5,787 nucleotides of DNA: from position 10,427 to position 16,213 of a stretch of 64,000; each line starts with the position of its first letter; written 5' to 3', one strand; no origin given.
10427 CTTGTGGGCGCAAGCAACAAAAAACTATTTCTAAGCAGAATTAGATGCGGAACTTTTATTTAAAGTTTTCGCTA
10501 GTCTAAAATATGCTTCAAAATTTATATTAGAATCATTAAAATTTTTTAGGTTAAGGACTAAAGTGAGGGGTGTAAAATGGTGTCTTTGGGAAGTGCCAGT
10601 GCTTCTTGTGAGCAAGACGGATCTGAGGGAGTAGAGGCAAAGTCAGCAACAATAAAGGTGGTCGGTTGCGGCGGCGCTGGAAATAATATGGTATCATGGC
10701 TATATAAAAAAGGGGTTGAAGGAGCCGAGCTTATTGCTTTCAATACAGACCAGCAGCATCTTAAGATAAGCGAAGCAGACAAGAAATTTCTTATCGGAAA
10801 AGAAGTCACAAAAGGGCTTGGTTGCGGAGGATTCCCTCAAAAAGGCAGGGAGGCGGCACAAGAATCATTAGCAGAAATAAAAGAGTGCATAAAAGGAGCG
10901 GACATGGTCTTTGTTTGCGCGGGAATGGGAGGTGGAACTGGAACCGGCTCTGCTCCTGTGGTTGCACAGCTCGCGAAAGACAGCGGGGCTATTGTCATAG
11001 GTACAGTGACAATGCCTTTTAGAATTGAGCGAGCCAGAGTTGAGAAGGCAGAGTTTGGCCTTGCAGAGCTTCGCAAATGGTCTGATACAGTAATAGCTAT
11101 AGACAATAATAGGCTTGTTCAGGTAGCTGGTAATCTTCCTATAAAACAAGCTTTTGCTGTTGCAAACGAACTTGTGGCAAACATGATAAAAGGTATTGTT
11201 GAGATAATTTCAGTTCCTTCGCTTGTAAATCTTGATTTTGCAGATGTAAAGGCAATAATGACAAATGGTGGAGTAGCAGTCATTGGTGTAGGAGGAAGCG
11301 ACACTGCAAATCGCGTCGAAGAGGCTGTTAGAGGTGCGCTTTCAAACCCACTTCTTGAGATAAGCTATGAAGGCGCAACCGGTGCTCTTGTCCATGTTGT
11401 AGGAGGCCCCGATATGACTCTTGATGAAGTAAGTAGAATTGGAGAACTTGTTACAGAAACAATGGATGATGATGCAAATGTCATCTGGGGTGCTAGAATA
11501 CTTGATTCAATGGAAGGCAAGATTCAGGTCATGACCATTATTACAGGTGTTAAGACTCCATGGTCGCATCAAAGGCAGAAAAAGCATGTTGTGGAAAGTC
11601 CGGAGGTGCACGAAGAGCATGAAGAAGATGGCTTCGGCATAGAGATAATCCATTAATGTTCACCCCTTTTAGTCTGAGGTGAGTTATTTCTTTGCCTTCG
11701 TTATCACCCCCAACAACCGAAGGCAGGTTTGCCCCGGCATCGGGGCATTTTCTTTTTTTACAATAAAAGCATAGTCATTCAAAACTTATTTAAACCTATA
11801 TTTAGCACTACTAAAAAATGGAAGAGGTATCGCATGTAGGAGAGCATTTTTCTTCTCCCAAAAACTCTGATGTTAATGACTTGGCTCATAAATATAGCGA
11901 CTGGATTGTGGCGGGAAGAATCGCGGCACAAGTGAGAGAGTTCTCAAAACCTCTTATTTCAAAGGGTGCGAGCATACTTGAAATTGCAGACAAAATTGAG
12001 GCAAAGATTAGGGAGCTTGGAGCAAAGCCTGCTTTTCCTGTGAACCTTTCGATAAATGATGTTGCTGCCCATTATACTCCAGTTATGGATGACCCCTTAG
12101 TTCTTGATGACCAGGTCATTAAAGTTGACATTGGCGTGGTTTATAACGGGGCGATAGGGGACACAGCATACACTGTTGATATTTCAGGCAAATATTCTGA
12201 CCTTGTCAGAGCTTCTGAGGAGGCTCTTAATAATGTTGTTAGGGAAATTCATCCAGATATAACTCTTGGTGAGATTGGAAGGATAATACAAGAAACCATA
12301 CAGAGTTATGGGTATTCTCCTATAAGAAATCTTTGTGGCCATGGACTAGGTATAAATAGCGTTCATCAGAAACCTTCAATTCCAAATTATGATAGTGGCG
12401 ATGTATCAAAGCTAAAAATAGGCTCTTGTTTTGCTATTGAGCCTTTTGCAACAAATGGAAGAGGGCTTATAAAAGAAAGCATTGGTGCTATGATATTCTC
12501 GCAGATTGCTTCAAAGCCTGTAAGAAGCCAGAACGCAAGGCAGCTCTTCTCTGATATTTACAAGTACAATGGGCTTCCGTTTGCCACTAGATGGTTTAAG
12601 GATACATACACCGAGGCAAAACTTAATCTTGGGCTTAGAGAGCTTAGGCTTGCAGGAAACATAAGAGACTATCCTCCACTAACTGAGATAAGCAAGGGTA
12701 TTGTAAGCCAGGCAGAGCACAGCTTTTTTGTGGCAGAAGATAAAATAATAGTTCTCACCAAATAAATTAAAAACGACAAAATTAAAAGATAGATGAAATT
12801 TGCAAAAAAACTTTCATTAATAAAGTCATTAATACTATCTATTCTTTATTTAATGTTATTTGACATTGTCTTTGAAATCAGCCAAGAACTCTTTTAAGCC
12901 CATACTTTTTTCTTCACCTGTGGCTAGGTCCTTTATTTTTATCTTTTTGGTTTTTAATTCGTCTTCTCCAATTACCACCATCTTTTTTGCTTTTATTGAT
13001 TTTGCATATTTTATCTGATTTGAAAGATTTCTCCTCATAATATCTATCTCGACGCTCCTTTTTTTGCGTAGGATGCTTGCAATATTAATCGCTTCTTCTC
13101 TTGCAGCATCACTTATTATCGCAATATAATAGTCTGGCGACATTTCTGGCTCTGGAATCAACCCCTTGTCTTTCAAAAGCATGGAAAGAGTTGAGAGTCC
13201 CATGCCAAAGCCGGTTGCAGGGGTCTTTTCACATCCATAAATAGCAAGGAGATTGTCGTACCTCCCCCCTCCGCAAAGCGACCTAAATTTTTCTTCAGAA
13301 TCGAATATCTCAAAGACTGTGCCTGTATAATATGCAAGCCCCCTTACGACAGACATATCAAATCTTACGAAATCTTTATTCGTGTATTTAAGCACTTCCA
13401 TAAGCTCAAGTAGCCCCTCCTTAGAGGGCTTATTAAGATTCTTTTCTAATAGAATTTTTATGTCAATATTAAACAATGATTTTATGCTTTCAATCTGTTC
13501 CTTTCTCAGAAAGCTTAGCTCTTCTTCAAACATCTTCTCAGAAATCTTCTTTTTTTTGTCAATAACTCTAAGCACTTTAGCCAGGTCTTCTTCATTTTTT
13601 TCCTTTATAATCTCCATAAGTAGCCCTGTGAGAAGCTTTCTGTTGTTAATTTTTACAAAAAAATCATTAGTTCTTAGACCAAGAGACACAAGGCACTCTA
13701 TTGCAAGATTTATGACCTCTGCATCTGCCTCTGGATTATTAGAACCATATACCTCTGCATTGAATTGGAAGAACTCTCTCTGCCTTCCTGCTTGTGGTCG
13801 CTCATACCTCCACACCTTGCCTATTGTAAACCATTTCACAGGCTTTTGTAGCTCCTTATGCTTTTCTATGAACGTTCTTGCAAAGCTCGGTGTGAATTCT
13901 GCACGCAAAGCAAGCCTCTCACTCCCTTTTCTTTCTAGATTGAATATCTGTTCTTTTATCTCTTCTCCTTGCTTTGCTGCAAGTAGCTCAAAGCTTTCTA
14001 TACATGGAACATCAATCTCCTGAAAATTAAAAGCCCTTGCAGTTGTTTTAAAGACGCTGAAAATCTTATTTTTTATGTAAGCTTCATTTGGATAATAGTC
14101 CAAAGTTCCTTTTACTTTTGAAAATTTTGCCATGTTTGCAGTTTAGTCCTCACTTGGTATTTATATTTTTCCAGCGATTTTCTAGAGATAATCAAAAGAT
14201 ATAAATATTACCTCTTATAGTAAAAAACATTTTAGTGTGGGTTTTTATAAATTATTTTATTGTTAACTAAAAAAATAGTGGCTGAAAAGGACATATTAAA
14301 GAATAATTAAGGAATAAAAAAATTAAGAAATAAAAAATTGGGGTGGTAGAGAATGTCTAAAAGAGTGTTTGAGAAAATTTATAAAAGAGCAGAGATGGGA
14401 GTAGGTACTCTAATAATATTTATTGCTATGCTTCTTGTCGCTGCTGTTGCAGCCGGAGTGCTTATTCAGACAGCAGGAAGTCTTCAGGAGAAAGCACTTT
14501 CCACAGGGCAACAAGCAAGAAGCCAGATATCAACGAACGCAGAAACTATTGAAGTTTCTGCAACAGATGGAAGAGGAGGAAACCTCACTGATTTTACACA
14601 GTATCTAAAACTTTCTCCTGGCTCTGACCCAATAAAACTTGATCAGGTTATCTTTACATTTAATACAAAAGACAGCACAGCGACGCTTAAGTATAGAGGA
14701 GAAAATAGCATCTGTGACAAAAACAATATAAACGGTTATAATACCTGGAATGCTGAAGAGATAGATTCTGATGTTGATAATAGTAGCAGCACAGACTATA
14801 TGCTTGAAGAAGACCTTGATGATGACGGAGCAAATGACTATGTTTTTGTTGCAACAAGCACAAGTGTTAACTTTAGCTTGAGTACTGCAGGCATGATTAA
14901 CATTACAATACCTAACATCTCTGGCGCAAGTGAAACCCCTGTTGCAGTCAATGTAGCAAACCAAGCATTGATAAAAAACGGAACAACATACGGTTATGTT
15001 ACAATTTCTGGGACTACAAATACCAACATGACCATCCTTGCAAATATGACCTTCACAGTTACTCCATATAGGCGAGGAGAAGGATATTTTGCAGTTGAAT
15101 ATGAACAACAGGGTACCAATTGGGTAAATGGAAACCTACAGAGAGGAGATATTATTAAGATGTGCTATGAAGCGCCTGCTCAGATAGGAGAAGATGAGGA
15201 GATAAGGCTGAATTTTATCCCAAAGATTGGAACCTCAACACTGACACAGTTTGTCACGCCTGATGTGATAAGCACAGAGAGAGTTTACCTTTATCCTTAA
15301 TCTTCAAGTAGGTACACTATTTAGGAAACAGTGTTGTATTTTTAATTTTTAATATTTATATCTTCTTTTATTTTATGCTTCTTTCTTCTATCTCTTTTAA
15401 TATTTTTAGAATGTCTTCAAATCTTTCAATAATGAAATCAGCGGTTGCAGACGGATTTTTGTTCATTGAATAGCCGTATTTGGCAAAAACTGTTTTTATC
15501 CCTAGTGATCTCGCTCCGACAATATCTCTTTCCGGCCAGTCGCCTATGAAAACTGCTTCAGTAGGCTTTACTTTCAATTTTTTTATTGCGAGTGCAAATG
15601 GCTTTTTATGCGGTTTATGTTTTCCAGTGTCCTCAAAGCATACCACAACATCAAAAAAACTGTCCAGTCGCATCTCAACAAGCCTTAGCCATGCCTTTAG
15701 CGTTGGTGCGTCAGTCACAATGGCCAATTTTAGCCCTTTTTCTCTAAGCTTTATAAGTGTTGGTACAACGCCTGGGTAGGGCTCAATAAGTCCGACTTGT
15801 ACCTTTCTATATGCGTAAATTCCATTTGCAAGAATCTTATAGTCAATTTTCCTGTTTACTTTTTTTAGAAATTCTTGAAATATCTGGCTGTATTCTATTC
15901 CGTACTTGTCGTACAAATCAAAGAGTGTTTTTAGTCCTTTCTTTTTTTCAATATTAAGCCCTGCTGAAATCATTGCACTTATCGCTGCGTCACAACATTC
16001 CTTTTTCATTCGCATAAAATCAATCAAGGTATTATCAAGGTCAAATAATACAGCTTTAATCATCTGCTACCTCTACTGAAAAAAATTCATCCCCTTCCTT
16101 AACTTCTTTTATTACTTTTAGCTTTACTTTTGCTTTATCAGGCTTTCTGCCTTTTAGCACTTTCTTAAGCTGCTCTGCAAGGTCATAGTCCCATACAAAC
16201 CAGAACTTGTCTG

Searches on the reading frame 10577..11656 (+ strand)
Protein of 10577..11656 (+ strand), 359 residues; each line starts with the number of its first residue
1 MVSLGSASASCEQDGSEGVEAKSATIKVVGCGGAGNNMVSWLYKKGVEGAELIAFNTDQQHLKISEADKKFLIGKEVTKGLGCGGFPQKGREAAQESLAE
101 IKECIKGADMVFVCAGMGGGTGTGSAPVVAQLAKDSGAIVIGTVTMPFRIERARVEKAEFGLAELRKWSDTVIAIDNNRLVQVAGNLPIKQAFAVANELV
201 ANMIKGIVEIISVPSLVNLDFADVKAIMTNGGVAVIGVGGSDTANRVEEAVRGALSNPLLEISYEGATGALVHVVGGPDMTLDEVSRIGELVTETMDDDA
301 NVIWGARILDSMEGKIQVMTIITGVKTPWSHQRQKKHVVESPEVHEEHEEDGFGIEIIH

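Call 8: search_protein_families(library=pfam, proteins=[window:10577-11656:+], max_evalue=0.001)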
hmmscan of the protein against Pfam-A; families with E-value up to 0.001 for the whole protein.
window:10577-11656:+ (359 aa): 2 families
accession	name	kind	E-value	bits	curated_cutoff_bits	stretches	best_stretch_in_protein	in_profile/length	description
PF00091.31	Tubulin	-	1.8e-46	159.2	33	1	26-184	2-189/190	Tubulin/FtsZ family, GTPase domain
PF12327.13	FtsZ_C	-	3.3e-32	111.1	27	1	232-326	1-95/95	FtsZ family, C-terminal domain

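Call 35: find_related_loci(query=window:10577-11653:+, collection=genome_contigs, flank=3000)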
Query window:10577-11653:+ (359 aa) in genome_contigs; peptide patterns used: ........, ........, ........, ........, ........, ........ (x = any residue, [..] = any of these).
598 stretches matched a pattern (row limit reached: there are more); 564 encode a relative of the query (tblastn E <= 1e-3); the best 80 are kept; 80 distinct loci.
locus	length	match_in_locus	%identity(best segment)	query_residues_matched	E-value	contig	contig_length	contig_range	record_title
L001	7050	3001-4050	74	3-359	1e-167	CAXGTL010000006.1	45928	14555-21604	MAG TPA_asm: Candidatus Woesearchaeota archaeon isolate ERR594346_binner12_Refined_66 genome assembly, contig: ERZ540258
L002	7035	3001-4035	74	12-359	2e-166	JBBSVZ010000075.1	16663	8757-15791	MAG: Nanoarchaeota archaeon isolate H43-bin159_1 H43_bin159_1_000000000075, whole genome shotgun sequence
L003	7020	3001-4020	75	17-359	8e-166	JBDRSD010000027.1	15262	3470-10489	MAG: Nanoarchaeota archaeon isolate MEGAHIT-group-3.127 k141_360362, whole genome shotgun sequence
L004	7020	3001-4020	74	17-359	4e-165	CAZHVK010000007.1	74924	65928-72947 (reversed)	MAG TPA_asm: uncultured Methanosarcinales archaeon isolate binchicken_co330_8 genome assembly, contig: NODE_321_length_7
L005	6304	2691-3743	72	6-359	6e-166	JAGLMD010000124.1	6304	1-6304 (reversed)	MAG: Nanoarchaeota archaeon isolate RS_5_44 ROV157_5.bin.44.fa_124, whole genome shotgun sequence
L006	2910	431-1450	73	24-359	4e-174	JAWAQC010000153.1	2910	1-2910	MAG: Candidatus Woesearchaeota archaeon isolate SZTDM-2_201709_bins_42 SZTDM-2_201709_bins_42_scaffold_153, whole genome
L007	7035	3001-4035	73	12-359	2e-164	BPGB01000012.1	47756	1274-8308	MAG: Candidatus Woesearchaeota archaeon KatS3mg002 DNA, contig_17332, whole genome shotgun sequence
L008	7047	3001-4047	73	9-359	1e-164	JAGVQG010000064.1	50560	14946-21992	MAG: archaeon isolate DeMMO3_20 c_000000033904, whole genome shotgun sequence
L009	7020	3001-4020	75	17-359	1e-164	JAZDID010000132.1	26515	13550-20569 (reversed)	MAG: Nanoarchaeota archaeon isolate MEGAHIT-group-0.384 k141_5214783, whole genome shotgun sequence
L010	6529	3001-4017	75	19-359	1e-164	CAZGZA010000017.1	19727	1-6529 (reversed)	MAG TPA_asm: uncultured Methanosarcinales archaeon isolate binchicken_co266_187 genome assembly, contig: NODE_4466_lengt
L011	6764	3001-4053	72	6-359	1e-164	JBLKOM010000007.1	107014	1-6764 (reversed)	MAG: Candidatus Woesearchaeota archaeon isolate MAG.221 NODE_517_length_107014_cov_13.026062, whole genome shotgun seque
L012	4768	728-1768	74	17-359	1e-165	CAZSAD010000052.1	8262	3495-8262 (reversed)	MAG TPA_asm: uncultured Methanosarcinales archaeon isolate SRP062349_co5_133 genome assembly, contig: NODE_4577_length_8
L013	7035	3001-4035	73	6-359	2e-164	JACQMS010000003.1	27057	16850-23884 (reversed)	MAG: Candidatus Woesearchaeota archaeon isolate NC_groundwater_1235_Ag_S-0.1um_37_158 S_p1_S3_coassembly_k141_274303, wh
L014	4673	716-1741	73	15-359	4e-168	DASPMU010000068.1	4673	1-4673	MAG TPA_asm: Alphaproteobacteria bacterium isolate SMAG_U12101 k141_265317, whole genome shotgun sequence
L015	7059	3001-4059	70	4-359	6e-164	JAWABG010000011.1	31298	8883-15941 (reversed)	MAG: Candidatus Woesearchaeota archaeon isolate JZ-4_201803_bins_322 JZ-4_201803_bins_322_scaffold_11, whole genome shot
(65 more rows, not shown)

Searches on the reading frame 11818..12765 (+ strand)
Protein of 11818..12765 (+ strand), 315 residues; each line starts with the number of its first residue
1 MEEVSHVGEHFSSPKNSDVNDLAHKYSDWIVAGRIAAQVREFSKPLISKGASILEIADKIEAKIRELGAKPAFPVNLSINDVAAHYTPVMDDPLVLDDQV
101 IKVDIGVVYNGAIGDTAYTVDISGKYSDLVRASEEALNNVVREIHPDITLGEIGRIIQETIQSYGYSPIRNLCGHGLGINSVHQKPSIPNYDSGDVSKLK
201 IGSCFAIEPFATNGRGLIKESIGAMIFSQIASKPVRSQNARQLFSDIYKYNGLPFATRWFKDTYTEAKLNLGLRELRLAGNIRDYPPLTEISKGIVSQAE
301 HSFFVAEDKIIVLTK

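Call 9: search_protein_families(library=pfam, proteins=[window:11818-12765:+], max_evalue=0.001)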
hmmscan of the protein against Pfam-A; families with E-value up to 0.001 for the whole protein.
window:11818-12765:+ (315 aa): 1 family
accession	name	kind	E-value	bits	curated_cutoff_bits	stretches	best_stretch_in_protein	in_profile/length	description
PF00557.29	Peptidase_M24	-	3.5e-32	112.3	23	1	32-216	6-188/208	Metallopeptidase family M24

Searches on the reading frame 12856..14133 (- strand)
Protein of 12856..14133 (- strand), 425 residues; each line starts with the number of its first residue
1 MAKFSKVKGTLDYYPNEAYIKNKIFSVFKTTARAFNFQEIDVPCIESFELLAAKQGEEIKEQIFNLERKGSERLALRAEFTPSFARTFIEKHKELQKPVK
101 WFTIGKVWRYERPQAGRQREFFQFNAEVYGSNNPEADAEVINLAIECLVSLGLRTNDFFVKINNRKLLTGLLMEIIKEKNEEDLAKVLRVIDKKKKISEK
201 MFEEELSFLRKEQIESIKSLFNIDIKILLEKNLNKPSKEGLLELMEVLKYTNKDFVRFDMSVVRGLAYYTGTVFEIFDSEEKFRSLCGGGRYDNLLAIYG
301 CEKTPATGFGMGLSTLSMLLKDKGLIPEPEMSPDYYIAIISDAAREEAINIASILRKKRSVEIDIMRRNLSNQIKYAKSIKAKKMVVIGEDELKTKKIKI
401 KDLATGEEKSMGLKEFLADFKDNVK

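Call 9: search_protein_families(library=pfam, proteins=[window:12856-14133:-], max_evalue=0.001)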
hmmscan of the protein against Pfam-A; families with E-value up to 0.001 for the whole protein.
window:12856-14133:- (425 aa): 4 families
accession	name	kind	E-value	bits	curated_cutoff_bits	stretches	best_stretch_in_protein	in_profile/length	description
PF13393.11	tRNA-synt_His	-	4.5e-48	164.5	25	1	10-316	2-308/308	Histidyl-tRNA synthetase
PF03129.25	HGTP_anticodon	-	1.2e-12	48.2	21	1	336-421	3-92/94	Anticodon binding domain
PF00587.30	tRNA-synt_2b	-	2.2e-09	38.1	29.3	1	64-199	1-110/179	tRNA synthetase class II core domain (G, H, P, S and T)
PF01409.25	tRNA-synt_2d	-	2.5e-09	37.4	19.8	1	24-130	22-134/246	tRNA synthetases class II core domain (F)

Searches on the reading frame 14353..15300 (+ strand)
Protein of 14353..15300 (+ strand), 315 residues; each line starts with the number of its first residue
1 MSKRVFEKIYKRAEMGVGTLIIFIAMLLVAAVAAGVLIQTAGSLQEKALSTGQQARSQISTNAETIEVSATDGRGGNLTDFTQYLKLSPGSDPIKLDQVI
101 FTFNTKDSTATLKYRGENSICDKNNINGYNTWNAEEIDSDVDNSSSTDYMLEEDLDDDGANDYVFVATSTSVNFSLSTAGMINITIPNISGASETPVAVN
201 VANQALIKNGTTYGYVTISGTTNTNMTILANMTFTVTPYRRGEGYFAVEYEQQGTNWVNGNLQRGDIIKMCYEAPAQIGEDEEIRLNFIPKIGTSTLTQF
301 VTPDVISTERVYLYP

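Call 9: search_protein_families(library=pfam, proteins=[window:14353-15300:+], max_evalue=0.001)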
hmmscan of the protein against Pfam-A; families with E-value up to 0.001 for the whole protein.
window:14353-15300:+ (315 aa): 1 family
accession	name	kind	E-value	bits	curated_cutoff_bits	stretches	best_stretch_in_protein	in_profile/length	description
PF01917.21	Arch_flagellin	-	7.4e-28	98.4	29.5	1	13-133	1-120/162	Archaebacterial flagellin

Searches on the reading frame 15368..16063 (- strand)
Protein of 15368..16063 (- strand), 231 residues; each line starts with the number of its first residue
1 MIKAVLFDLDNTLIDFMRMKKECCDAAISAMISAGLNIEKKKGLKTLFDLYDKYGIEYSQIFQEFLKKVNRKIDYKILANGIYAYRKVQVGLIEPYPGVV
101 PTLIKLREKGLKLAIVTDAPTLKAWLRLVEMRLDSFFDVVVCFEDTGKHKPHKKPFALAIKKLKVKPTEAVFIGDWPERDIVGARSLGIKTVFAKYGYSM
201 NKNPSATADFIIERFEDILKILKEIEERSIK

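Call 9: search_protein_families(library=pfam, proteins=[window:15368-16063:-], max_evalue=0.001)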
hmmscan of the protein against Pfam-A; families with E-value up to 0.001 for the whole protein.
window:15368-16063:- (231 aa): 4 families
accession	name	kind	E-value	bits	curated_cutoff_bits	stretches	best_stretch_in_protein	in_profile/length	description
PF13419.12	HAD_2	-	1.5e-32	113.6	23.8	1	5-193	1-177/178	Haloacid dehalogenase-like hydrolase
PF00702.32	Hydrolase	-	1.9e-29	103.9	26.4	1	2-188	1-191/191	haloacid dehalogenase-like hydrolase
PF13242.12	Hydrolase_like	-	5.3e-10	39.5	22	1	149-217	3-74/75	HAD-hyrolase-like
PF12710.13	HAD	-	2.5e-06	28.5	27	1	5-175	1-180/189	haloacid dehalogenase-like hydrolase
